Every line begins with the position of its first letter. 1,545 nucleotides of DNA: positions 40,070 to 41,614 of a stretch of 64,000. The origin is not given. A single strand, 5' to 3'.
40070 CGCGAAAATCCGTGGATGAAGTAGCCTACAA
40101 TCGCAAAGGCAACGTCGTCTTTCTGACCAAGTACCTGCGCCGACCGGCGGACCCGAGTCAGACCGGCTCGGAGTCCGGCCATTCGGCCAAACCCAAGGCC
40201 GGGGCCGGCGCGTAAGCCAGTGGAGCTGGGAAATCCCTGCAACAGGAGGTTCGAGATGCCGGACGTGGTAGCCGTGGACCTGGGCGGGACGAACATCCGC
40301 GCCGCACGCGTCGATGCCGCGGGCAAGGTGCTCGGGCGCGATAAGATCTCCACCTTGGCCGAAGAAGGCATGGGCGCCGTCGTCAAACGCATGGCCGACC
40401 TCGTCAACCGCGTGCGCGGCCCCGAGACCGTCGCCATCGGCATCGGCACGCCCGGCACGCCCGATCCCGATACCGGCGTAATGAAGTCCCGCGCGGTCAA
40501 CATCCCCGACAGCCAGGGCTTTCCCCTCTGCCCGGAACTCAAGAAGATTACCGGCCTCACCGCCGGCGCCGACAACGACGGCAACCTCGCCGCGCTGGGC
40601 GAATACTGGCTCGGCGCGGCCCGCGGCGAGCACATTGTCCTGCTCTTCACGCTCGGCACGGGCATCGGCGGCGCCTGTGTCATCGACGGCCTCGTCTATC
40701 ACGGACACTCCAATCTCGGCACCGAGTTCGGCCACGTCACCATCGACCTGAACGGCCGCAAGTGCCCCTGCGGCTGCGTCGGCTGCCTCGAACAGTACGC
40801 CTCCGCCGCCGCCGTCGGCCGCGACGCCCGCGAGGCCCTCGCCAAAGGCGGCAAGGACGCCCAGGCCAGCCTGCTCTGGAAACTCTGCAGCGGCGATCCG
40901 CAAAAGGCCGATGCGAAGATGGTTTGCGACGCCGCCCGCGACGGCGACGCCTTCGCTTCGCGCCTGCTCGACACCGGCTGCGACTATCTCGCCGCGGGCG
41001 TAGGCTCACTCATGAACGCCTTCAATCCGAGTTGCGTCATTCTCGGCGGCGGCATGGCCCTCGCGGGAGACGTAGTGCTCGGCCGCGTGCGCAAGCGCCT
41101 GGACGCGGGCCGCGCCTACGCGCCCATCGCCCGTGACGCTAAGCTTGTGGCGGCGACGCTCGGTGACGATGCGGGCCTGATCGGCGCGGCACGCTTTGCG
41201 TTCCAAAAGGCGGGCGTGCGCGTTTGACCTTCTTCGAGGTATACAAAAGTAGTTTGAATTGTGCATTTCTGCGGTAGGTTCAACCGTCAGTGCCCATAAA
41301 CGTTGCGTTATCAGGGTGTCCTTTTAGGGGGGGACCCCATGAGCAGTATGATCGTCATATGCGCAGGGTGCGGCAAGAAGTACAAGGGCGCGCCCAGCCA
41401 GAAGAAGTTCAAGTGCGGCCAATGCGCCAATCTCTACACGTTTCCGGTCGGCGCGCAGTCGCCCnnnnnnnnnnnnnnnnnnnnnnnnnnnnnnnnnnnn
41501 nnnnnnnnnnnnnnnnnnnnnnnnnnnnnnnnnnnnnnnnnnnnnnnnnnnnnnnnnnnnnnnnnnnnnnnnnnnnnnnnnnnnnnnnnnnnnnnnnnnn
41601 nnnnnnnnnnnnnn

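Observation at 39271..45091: REC-HATPase protein, ROK kinase and a 1,251-aa zinc-ribbon/coiled-coil protein: candidate cytoskeletal or polarity scaffold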

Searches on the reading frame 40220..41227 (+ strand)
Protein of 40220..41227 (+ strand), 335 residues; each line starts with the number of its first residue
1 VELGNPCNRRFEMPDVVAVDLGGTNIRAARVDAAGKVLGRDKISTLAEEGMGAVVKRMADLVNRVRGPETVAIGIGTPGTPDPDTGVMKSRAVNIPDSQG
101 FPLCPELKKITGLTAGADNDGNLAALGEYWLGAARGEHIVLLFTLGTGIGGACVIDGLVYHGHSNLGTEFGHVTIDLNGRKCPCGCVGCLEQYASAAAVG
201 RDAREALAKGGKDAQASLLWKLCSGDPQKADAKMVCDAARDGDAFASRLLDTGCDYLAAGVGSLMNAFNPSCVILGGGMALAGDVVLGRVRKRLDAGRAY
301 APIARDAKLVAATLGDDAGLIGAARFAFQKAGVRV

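Call 8: search_protein_families(library=pfam, proteins=[window:40220-41227:+], max_evalue=0.01)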
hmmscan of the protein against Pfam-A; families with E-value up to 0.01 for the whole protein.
window:40220-41227:+ (335 aa): 1 family
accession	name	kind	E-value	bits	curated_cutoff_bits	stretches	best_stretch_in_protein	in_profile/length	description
PF00480.26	ROK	-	1.8e-57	195.6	22.9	1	17-328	2-292/294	ROK family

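Call 10: find_encoding_contigs(protein=window:40220-41227:+, flank=10000, max_places=5)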
Protein window:40220-41227:+ (335 aa): no gene with exactly this product is on record in the collection.

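Call 11: find_encoding_contigs(protein=window:40256-41227:+, flank=10000, max_places=5)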
Protein window:40256-41227:+ (323 aa): no gene with exactly this product is on record in the collection.

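Call 65: search_protein_families(library=ncbifam, proteins=[window:40256-41227:+], max_evalue=0.01)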
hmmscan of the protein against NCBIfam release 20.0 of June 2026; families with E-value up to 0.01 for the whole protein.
window:40256-41227:+ (323 aa): 15 families
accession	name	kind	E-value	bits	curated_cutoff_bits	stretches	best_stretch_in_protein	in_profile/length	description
TIGR00744.1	ROK_glcA_fam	subfamily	1.2e-63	215.3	260.35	1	5-315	1-308/318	ROK family glucokinase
NF003461.0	PRK05082.1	subfamily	5.7e-36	124.4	283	2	4-196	3-192/291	N-acetylmannosamine kinase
NF047821.1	NactlManKinNanK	equivalog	2.4e-35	122.5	450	1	4-315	3-286/288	N-acetylmannosamine kinase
NF045551.1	GK_Pyrobac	equivalog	4.7e-35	121.3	500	1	5-317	3-282/294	ATP-dependent glucokinase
NF047937.1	TransRegNagC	equivalog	2.3e-34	119.2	650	1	4-308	81-377/399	DNA-binding transcriptional regulator NagC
NF009835.0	PRK13310.1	equivalog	2.7e-29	102.4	380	1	7-315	5-300/303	N-acetylglucosamine kinase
NF007251.0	PRK09698.1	equivalog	1.9e-28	99.6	253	2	4-190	8-196/304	allose kinase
NF049930.1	TransRegMlc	equivalog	9.1e-27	94.4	530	1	59-312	147-387/405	sugar metabolism global transcriptional regulator Mlc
NF042998.1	bglucokin_BglK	equivalog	2.4e-25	89.4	550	2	4-167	3-162/291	beta-glucoside kinase BglK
NF007108.0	PRK09557.1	equivalog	2.4e-23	82.9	443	1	5-312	4-297/303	fructokinase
NF009836.0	PRK13311.1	equivalog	2.8e-17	62.8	551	1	7-184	5-191/256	N-acetyl-D-glucosamine kinase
NF045942.1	PolPhglucPhase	equivalog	2.6e-13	50.3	250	1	5-164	3-157/242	polyphosphate--glucose phosphotransferase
NF045550.1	FrctkaseScrK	equivalog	0.00014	21.5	400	1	87-187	87-190/293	fructokinase ScrK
NF009073.0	PRK12408.1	subfamily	0.00015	21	240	1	128-282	149-300/338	glucokinase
NF046058.1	NagK_SO3507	equivalog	0.0016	18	370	0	220-265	213-258/295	N-acetylglucosamine kinase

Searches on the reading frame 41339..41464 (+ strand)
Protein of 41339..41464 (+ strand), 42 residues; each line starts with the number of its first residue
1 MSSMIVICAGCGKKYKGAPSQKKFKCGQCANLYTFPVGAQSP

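Call 78: search_solved_structures(query=A4, max_evalue=1, show_alignments=5)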
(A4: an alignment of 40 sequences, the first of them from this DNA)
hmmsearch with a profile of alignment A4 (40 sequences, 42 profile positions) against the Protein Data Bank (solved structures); distinct sequences matched with E-value up to 1: 126 (the best 60 are shown).
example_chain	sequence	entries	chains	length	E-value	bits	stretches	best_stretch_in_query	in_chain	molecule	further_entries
5v3m_C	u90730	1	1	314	5.2e-10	41.8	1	16-35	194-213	Zinc finger protein 568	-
5wjq_D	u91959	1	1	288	2.3e-09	39.7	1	16-35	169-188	Zinc finger protein 568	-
5v3j_E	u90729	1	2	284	6.2e-09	38.3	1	16-35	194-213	Zinc finger protein 568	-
2i13_A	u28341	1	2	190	7.5e-08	34.9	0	18-35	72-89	Aart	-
7txc_E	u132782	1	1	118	0.00025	23.6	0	19-40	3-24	Hypermethylated in cancer 2 protein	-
2nb9_A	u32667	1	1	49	0.00055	22.5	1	4-35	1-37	Uncharacterized protein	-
5yj3_C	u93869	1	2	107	0.0014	21.2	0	19-38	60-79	Telomere zinc finger-associated protein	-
9uum_I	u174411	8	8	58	0.0014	21.2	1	19-34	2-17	Zinc finger protein Aiolos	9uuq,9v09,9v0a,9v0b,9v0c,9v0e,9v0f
1mey_C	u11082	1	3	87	0.0021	20.7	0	16-34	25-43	CONSENSUS ZINC FINGER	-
2em1_A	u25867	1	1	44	0.0028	20.2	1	17-38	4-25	Zinc finger protein 268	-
5kkq_A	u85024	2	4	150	0.004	19.7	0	13-30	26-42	Transcriptional repressor CTCF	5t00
8jq0_A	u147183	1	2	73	0.0046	19.5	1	19-38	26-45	HKR3 protein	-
2eok_A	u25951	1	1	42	0.0048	19.5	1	17-38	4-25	Zinc finger protein 268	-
2cot_A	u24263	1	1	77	0.006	19.2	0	16-33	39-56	Zinc finger protein 435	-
2n25_A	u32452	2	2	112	0.0065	19.1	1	18-35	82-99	Zinc finger and BTB domain-containing protein 17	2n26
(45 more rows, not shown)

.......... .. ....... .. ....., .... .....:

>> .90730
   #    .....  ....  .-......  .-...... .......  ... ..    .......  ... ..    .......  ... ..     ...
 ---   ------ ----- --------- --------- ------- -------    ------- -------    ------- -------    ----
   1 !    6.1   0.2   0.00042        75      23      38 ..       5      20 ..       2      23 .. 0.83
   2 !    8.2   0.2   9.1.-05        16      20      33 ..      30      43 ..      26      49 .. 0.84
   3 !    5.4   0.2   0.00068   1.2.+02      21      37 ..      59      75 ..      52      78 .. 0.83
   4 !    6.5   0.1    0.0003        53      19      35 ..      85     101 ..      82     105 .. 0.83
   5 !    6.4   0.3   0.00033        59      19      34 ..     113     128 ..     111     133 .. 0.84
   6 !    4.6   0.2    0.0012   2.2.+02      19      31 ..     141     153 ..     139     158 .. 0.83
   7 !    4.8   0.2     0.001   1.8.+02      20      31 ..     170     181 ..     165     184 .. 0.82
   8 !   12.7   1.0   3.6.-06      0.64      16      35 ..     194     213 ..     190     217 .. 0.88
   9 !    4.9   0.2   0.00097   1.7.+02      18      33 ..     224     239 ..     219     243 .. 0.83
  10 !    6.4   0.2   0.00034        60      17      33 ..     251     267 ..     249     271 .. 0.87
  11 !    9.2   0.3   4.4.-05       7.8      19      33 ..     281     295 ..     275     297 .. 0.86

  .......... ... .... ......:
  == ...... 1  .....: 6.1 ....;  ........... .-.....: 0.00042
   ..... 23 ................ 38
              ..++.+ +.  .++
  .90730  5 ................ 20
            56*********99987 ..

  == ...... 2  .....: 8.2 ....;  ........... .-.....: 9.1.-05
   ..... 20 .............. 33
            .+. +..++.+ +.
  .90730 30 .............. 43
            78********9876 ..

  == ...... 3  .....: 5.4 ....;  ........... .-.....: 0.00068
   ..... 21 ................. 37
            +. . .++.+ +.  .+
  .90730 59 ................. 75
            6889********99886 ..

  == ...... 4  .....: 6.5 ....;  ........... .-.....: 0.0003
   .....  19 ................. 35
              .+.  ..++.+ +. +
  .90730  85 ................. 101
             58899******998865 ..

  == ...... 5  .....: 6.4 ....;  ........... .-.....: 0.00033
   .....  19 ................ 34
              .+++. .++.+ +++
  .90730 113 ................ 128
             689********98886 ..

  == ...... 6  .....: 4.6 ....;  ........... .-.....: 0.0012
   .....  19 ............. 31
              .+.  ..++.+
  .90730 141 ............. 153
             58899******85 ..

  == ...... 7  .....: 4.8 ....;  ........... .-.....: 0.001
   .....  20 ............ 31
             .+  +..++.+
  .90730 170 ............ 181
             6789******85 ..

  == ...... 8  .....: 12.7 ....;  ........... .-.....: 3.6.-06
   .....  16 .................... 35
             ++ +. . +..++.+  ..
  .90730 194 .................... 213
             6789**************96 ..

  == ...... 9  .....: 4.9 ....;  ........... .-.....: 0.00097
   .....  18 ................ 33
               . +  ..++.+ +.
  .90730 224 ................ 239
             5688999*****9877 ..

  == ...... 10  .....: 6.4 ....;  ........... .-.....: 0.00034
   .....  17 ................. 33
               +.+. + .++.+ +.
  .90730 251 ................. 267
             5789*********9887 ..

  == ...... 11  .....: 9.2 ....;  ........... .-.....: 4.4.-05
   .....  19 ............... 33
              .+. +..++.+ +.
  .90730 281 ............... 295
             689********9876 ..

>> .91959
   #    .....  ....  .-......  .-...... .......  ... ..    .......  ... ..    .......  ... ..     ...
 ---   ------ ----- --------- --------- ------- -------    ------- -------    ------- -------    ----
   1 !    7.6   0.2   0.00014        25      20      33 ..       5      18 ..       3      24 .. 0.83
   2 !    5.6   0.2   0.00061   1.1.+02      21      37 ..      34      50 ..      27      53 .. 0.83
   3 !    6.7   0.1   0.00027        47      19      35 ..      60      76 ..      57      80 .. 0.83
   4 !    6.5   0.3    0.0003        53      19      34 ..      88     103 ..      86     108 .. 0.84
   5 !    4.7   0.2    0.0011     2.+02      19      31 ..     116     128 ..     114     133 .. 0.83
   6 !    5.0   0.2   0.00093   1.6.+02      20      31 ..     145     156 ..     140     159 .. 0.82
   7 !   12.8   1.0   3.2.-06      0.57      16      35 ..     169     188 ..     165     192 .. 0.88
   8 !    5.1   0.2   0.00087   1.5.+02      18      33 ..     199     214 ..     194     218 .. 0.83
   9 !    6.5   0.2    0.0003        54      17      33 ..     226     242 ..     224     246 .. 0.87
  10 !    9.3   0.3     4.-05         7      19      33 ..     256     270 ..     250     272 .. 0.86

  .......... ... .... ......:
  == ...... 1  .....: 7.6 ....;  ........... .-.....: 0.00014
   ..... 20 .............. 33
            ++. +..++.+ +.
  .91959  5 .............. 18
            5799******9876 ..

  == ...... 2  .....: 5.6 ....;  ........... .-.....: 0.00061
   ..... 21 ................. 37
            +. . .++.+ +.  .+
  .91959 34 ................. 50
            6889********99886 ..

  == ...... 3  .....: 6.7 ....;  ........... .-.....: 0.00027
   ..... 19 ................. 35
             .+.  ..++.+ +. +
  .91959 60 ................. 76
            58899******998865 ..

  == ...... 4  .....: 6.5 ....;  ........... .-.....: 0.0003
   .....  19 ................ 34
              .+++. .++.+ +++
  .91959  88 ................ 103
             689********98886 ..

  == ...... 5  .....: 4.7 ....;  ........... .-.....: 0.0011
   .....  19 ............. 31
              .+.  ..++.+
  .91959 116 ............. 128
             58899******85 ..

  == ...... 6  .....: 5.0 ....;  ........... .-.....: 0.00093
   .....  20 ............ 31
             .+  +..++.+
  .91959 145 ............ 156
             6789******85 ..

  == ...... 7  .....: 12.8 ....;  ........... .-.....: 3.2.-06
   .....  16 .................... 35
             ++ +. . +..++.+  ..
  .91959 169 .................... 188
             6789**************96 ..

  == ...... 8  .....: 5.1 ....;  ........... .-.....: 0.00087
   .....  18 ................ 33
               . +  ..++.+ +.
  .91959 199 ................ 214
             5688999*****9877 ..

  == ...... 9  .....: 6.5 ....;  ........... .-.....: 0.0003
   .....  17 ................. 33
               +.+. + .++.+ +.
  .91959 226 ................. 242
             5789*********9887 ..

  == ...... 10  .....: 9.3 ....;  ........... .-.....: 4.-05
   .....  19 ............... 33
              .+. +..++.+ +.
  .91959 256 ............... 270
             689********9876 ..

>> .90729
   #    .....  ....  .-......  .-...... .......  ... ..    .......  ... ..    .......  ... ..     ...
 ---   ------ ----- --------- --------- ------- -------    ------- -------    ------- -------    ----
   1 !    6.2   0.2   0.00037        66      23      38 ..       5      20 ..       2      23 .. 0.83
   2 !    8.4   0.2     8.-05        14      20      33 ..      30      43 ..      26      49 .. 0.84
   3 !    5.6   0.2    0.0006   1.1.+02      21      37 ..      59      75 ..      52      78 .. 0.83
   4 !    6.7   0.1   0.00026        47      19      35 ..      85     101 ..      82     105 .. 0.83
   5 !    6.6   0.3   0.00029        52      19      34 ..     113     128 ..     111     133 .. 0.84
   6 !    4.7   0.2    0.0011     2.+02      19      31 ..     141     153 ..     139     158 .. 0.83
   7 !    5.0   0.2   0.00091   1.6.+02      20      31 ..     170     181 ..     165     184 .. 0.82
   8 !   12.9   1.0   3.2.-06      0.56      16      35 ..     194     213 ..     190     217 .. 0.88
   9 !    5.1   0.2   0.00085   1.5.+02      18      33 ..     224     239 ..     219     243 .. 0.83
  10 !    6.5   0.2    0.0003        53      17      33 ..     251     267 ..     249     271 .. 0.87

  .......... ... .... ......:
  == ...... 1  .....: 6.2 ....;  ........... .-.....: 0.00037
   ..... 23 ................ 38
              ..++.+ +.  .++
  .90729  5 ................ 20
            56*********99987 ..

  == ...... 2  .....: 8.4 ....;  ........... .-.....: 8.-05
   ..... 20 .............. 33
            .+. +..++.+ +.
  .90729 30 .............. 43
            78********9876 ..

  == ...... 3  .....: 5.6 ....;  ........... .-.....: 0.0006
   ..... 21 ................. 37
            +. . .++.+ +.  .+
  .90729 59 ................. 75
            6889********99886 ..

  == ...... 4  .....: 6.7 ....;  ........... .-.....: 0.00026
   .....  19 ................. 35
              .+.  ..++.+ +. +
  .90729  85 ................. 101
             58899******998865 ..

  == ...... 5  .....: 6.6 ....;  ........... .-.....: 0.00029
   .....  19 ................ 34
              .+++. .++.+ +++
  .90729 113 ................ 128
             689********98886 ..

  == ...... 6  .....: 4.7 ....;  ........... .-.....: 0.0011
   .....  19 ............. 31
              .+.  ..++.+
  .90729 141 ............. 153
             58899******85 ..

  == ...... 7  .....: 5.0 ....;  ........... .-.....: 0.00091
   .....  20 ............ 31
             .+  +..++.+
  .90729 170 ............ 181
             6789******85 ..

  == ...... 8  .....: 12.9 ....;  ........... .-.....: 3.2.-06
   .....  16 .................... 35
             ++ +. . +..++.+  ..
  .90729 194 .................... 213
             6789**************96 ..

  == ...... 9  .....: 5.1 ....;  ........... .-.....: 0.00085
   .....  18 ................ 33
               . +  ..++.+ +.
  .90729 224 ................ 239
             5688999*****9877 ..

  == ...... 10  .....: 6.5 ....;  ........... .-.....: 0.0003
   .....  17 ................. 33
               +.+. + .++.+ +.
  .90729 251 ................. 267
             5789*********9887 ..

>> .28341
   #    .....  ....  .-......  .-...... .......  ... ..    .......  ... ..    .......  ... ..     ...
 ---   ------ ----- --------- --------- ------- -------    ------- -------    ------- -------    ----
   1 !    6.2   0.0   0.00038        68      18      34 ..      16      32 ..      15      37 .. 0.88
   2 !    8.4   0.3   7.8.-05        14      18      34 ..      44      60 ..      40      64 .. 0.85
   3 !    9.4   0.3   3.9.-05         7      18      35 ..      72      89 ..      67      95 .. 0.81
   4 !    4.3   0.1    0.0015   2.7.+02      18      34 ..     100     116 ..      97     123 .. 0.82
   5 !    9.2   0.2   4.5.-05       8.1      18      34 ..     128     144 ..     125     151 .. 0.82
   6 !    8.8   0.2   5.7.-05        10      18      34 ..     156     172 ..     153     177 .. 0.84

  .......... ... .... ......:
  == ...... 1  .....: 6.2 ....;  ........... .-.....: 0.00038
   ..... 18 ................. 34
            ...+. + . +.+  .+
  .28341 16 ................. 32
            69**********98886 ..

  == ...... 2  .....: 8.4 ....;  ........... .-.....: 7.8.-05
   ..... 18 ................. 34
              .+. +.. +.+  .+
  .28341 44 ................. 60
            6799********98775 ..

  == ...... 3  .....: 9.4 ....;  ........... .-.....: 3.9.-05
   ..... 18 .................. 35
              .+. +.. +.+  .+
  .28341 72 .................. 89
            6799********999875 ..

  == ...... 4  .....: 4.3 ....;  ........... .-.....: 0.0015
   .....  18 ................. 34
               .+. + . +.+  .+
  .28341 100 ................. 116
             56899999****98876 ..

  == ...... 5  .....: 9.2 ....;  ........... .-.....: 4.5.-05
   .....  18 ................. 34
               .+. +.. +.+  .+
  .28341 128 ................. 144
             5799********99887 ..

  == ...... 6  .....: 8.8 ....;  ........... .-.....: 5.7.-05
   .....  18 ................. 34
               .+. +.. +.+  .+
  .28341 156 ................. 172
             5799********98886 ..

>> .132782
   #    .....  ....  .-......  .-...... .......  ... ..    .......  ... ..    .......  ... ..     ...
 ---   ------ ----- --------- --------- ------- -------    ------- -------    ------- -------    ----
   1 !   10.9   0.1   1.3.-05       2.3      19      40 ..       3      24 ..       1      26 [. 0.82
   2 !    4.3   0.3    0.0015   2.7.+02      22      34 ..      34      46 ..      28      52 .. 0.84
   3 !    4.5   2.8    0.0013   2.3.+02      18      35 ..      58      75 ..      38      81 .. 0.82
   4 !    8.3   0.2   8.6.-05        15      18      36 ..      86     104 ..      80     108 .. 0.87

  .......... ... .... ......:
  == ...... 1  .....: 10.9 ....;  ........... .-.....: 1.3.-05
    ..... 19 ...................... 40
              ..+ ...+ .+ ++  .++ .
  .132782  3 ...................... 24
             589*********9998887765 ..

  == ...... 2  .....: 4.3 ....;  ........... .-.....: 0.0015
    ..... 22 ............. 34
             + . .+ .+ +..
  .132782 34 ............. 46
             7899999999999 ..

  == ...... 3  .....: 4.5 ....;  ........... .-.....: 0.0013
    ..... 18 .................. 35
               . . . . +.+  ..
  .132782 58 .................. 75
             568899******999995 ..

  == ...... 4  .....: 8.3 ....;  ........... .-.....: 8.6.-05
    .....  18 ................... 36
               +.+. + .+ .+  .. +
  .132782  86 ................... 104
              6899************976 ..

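Call 79: search_protein_families(library=pfam, alignment_id=A4, max_evalue=0.01)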
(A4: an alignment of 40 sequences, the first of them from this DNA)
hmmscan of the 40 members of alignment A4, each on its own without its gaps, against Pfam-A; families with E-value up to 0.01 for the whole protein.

A. member 1, seq(42 aa): 4 families
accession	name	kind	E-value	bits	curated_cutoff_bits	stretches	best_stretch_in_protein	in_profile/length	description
PF13719.11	Zn_ribbon_5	-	0.00024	21.3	29.3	1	4-34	1-36/37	zinc-ribbon domain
PF23547.1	Zn_ribbon_FGT1_1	-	0.0012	18.8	27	1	6-30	3-27/35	FORGETTER1 first zinc ribbon domain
PF13717.11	Zn_ribbon_4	-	0.0014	19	30.3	0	4-32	1-34/36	zinc-ribbon domain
PF25745.1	Phage_GP58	-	0.0043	17.2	27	1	8-30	11-33/35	Bacteriophage GP58 protein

B. families by the number of members that match (of 40 scanned): 43 families (the first 25 are shown)
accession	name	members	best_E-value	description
PF23547.1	Zn_ribbon_FGT1_1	28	2.9e-07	FORGETTER1 first zinc ribbon domain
PF13717.11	Zn_ribbon_4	28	8.5e-06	zinc-ribbon domain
PF01096.23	Zn_ribbon_TFIIS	14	0.00013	Transcription factor S-II (TFIIS)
PF13719.11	Zn_ribbon_5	9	2.7e-05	zinc-ribbon domain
PF00130.28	C1_1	9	0.00045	Phorbol esters/diacylglycerol binding domain (C1 domain)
PF23550.1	zf_Tbcl_Rhp7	8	9.8e-05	DNA repair protein rhp7 treble clef domain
PF25745.1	Phage_GP58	6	0.00073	Bacteriophage GP58 protein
PF13465.12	zf-H2C2_2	5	0.00063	Zinc-finger double domain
PF22191.2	IBR_1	4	0.00014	IBR domain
PF01363.27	FYVE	4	0.00029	FYVE zinc finger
PF13451.12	zf_Tbcl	4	0.0017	Probable treble clef domain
PF13408.12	Zn_ribbon_recom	4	0.0018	Recombinase zinc beta ribbon domain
PF08790.17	zf-LYAR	4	0.002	LYAR-type C2HC zinc finger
PF23783.1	Zn_ribbon_TiaS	4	0.0024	TiaS C-terminal zinc ribbon domain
PF00096.32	zf-C2H2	3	0.00012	Zinc finger, C2H2 type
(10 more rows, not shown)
